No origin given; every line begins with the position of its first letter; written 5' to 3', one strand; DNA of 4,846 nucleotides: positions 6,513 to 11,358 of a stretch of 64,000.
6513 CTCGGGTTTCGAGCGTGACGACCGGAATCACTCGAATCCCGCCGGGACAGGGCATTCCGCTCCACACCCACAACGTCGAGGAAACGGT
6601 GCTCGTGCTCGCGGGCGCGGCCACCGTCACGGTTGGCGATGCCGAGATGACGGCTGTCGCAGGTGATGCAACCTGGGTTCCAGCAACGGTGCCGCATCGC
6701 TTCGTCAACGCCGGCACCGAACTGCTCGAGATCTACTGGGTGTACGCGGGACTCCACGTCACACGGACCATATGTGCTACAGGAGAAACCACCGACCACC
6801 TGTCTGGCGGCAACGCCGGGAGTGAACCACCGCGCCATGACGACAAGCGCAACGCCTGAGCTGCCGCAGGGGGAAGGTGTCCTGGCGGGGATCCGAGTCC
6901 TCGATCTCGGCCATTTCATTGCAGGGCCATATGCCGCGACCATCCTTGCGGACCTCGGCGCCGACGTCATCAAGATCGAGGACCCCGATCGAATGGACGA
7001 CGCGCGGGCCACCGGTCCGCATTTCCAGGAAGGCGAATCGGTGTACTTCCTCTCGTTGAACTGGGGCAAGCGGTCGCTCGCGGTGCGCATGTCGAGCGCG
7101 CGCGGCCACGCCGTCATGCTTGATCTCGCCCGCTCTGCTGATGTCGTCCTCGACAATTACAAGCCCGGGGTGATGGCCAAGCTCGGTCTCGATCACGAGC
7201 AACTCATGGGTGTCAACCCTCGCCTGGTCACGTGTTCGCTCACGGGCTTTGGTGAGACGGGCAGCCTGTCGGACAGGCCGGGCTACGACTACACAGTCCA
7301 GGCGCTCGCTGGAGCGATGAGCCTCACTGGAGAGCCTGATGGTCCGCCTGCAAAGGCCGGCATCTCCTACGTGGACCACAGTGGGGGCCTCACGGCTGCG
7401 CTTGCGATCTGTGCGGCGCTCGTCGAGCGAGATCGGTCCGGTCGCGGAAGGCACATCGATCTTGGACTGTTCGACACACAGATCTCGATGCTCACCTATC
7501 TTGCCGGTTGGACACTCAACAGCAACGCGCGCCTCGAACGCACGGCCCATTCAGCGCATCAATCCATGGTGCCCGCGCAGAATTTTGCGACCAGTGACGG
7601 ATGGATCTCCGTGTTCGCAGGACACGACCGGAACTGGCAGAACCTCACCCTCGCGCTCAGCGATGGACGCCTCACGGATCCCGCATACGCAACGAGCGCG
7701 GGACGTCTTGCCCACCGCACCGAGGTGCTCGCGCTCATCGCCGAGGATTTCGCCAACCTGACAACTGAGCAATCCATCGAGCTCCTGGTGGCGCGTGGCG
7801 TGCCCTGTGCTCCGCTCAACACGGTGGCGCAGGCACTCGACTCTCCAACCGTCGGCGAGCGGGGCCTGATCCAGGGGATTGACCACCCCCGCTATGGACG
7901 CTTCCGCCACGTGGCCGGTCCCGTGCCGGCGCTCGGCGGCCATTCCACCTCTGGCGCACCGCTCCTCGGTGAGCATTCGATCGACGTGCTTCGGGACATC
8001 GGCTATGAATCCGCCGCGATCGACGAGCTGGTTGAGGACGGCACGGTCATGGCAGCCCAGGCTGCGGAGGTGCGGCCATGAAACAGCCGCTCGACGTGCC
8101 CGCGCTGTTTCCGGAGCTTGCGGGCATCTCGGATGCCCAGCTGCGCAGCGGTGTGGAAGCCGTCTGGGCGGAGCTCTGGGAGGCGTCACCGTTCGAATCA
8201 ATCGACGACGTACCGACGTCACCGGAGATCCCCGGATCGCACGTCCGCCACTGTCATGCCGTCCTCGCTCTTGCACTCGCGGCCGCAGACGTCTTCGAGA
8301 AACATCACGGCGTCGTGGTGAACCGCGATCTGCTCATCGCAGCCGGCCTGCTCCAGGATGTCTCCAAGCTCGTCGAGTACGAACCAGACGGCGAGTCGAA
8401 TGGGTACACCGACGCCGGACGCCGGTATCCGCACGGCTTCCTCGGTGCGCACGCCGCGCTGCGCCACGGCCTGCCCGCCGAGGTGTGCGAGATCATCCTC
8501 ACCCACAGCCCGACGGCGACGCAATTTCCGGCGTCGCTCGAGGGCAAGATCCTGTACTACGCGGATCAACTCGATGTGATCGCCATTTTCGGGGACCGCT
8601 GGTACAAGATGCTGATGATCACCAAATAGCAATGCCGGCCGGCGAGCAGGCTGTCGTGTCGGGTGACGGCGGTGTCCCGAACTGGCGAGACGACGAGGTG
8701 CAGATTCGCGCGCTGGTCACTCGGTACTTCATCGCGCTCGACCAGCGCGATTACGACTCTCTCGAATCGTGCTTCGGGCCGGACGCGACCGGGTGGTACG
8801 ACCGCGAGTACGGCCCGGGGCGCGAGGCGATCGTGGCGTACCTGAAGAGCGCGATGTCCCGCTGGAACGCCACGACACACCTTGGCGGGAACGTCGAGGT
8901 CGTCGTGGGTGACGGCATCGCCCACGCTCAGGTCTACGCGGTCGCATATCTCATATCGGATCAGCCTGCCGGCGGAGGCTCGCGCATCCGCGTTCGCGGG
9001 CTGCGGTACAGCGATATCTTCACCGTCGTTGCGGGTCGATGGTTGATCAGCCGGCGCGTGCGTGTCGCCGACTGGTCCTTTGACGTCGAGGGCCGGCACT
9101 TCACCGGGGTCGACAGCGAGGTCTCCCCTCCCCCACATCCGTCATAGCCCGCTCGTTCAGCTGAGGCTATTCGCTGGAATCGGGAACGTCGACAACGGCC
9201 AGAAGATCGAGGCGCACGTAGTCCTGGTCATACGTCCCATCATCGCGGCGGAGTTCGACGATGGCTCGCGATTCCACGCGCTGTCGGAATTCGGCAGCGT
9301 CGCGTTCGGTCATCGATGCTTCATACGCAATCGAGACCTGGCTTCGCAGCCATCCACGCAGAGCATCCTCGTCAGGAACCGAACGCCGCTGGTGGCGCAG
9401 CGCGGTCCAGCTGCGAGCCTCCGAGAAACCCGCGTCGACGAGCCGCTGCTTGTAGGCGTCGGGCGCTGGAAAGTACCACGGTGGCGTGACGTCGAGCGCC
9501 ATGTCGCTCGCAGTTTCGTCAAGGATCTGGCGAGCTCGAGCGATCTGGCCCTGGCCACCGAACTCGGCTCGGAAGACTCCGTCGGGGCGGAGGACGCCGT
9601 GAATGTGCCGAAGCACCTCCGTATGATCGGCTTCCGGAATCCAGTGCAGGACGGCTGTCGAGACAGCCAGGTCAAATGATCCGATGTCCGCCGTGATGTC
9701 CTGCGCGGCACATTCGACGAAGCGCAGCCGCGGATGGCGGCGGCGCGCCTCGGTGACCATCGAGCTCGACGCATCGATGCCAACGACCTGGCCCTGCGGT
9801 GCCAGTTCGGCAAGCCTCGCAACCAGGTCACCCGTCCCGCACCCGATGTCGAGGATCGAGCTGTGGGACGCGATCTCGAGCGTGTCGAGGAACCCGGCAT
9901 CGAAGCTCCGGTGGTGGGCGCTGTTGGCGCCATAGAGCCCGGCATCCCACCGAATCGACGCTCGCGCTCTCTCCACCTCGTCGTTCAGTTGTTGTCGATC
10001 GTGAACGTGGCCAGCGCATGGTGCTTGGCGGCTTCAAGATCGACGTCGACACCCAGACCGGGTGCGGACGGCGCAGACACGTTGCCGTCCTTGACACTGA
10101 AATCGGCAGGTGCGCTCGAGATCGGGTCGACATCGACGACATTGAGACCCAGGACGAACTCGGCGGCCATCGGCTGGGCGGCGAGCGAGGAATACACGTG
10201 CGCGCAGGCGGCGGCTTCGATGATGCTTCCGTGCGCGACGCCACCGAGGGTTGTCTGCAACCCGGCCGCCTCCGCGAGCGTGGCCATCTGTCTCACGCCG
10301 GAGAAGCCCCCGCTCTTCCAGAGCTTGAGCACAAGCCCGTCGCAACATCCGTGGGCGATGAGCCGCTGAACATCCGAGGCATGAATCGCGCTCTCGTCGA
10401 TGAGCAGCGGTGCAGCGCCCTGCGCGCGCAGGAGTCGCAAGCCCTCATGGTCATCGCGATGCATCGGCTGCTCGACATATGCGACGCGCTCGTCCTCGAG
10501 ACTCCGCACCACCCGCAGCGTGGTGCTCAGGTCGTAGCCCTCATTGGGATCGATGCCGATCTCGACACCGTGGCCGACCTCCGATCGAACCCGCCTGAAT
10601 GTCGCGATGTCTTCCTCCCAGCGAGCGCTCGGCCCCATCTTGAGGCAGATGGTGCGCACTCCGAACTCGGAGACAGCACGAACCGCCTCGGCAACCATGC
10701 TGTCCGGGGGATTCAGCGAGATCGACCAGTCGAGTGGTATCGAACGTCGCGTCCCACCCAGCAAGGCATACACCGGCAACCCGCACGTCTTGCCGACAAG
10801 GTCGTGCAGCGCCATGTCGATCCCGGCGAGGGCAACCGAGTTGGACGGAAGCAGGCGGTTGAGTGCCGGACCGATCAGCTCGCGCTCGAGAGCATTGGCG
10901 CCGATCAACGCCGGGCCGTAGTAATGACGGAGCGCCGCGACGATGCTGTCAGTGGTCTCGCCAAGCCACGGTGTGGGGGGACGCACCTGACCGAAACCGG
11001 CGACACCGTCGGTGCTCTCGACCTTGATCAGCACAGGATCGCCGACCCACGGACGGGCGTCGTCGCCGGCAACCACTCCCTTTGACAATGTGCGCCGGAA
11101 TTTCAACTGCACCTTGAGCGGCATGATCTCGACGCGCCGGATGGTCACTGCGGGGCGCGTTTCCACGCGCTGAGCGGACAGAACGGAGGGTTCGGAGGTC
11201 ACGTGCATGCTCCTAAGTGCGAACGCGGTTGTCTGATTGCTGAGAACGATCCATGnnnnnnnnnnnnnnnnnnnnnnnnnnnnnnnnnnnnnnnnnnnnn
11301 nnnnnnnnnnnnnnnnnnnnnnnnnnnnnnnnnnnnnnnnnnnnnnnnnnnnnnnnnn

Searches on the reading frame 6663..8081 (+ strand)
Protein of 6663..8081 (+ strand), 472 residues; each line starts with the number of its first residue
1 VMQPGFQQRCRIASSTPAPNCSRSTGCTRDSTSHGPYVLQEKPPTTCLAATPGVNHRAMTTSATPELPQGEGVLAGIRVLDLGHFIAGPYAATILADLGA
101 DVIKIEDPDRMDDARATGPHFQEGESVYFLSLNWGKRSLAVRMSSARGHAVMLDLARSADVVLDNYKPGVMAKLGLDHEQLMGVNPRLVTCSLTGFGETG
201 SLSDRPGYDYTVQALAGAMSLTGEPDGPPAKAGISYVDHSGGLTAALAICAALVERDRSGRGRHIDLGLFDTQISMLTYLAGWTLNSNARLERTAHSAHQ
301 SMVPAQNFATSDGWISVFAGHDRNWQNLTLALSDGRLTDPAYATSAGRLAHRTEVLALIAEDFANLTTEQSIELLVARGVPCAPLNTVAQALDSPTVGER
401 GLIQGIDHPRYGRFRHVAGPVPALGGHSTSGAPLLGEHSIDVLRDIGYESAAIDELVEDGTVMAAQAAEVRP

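Call 56: search_protein_families(library=pfam, proteins=[window:6663-8081:+], max_evalue=0.00001)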
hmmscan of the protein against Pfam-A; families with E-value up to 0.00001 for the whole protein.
window:6663-8081:+ (472 aa): 1 family
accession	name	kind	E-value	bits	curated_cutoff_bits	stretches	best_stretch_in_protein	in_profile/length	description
PF02515.22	CoA_transf_3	-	6.3e-116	387.9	23.3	1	74-439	1-366/366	CoA-transferase family III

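Call 57: search_protein_families(library=ncbifam, proteins=[window:6663-8081:+], max_evalue=1e-10)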
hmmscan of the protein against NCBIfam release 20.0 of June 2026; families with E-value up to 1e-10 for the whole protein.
window:6663-8081:+ (472 aa): 7 families
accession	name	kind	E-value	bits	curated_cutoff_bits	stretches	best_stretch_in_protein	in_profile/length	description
NF052585.1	SucGlutTfsCaiB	equivalog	1.9e-83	280.3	750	1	73-446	7-388/394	succinate--glutarate CoA-transferase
NF041294.1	Scnl_mescCoAtase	equivalog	3.1e-69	233.9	700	1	73-443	3-380/381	succinyl-CoA:mesaconate CoA-transferase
NF003809.0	PRK05398.1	subfamily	4.2e-68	229.8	442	2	74-308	5-235/416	formyl-CoA transferase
NF008511.0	PRK11430.1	equivalog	2.9e-66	224.2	522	1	71-402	7-337/381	CoA:oxalate CoA-transferase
TIGR03253.1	oxalate_frc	equivalog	3.3e-64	217.1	504.2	2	74-302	4-228/416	formyl-CoA transferase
NF002914.1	PRK03525.1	equivalog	1.5e-35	122.9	413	1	72-462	8-397/400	L-carnitine CoA-transferase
TIGR04253.1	mesacon_CoA_iso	equivalog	2.2e-18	66.4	725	1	72-462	1-400/403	2-methylfumaryl-CoA isomerase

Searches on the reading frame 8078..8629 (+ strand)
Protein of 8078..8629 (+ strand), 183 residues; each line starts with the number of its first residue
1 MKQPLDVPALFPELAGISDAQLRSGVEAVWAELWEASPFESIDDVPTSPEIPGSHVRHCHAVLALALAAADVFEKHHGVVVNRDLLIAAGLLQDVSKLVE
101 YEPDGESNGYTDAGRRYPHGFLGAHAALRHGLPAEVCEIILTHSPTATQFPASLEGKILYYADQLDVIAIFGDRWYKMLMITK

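Call 59: search_protein_families(library=pfam, proteins=[window:8078-8629:+], max_evalue=0.0001)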
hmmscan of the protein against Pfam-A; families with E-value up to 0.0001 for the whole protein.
window:8078-8629:+ (183 aa): 1 family
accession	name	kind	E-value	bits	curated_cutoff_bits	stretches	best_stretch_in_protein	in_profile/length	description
PF01966.28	HD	-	4e-06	27.6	22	1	57-166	3-114/116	HD domain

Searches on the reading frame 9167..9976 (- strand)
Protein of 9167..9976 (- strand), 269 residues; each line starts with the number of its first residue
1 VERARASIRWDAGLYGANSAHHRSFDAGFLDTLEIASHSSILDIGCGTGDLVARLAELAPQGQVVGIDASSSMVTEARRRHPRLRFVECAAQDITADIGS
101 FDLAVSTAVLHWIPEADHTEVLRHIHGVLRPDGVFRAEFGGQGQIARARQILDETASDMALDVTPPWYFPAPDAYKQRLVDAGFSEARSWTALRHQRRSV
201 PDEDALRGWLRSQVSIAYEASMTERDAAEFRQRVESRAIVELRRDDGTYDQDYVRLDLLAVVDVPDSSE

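Call 56: search_protein_families(library=pfam, proteins=[window:9167-9976:-], max_evalue=0.00001)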
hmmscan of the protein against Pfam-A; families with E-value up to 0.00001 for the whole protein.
window:9167-9976:- (269 aa): 9 families
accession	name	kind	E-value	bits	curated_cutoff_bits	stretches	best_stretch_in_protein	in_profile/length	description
PF13649.12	Methyltransf_25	-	3.7e-24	85.7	27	1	41-133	1-97/97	Methyltransferase domain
PF08242.18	Methyltransf_12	-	2.5e-21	76.6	30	1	42-135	1-98/98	Methyltransferase domain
PF08241.18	Methyltransf_11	-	1.1e-20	74.5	21.2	1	42-135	1-93/95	Methyltransferase domain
PF13847.12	Methyltransf_31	-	4.9e-18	65.7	27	1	37-137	3-109/145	Methyltransferase domain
PF13489.12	Methyltransf_23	-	1.7e-14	54.3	27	1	35-135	20-114/164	Methyltransferase domain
PF01209.24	Ubie_methyltran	-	1.1e-09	38.4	20.1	1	33-135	43-149/233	ubiE/COQ5 methyltransferase family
PF01135.25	PCMT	-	5.4e-07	30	20.3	1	25-81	61-118/210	Protein-L-isoaspartate(D-aspartate) O-methyltransferase (PCMT)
PF05175.20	MTS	-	9.8e-07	29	23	1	29-106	23-104/170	Methyltransferase small domain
PF05401.17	NodS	-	3.7e-06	27.3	24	1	38-135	44-142/201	Nodulation protein S (NodS)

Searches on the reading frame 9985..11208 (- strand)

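Call 56: search_protein_families(library=pfam, proteins=[window:9985-11208:-], max_evalue=0.00001)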
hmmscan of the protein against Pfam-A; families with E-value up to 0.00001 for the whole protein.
window:9985-11208:- (407 aa): 2 families
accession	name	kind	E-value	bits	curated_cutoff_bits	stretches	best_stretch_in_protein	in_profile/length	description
PF13378.12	MR_MLE_C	-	1e-45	156.6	29.4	1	171-392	2-217/219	Enolase C-terminal domain-like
PF02746.21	MR_MLE_N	-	9.8e-15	55.2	22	1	59-151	29-117/117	Mandelate racemase / muconate lactonizing enzyme, N-terminal domain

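Call 57: search_protein_families(library=ncbifam, proteins=[window:9985-11208:-], max_evalue=1e-10)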
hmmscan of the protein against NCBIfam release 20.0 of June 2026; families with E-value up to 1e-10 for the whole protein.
window:9985-11208:- (407 aa): 15 families
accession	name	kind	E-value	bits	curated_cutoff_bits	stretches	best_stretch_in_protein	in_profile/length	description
TIGR02534.1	mucon_cyclo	subfamily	2.3e-50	171.7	334.95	1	59-395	30-363/368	muconate/chloromuconate family cycloisomerase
NF043002.1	HProlDhtase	equivalog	2.3e-34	118.8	500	1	56-393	31-358/366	cis-3-hydroxy-L-proline dehydratase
NF041118.1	A_G_epim_Thtga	equivalog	5.1e-31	108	500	1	59-329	32-297/341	L-Ala-D/L-Glu epimerase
NF010624.0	PRK14017.1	equivalog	1.6e-30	106.5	311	1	59-398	16-361/382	galactonate dehydratase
NF043051.1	ManoateDhtManD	equivalog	2e-30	105.9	550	1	203-398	194-384/403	D-mannonate dehydratase ManD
TIGR01928.1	menC_lowGC_arch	equivalog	3e-27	95.5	200.65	1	57-327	22-286/325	o-succinylbenzoate synthase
NF040790.2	glucon_galact_dh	equivalog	2.1e-26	92.7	750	1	49-395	16-367/390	bifunctional D-gluconate/D-galactonate dehydratase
NF011654.0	PRK15072.1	subfamily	2.1e-25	89.4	430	1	203-398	195-385/404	D-galactonate dehydratase family protein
NF047820.1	TalGalacDh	equivalog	2e-23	82.9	500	1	126-392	107-359/371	L-talarate/galactarate dehydratase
NF042940.1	racemase_DgcA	equivalog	1.2e-22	80.6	400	1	60-334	28-281/323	N-acetyl-D-Glu racemase DgcA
NF040866.1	AraD_Arch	equivalog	6.5e-21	74.7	650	1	126-390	103-362/372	arabinonate dehydratase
NF002782.0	PRK02901.1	equivalog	1.2e-16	60.6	288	1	174-325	92-242/328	o-succinylbenzoate synthase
NF011968.0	PRK15440.1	equivalog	3.3e-13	49.3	393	1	126-390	125-384/395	L-rhamnonate dehydratase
NF011708.0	PRK15129.1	equivalog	6.6e-13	48.4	343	1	60-329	31-281/321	L-Ala-D/L-Glu epimerase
TIGR01927.1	menC_gam_Gplu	equivalog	2.3e-12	46.8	130.55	1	56-350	21-286/307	o-succinylbenzoate synthase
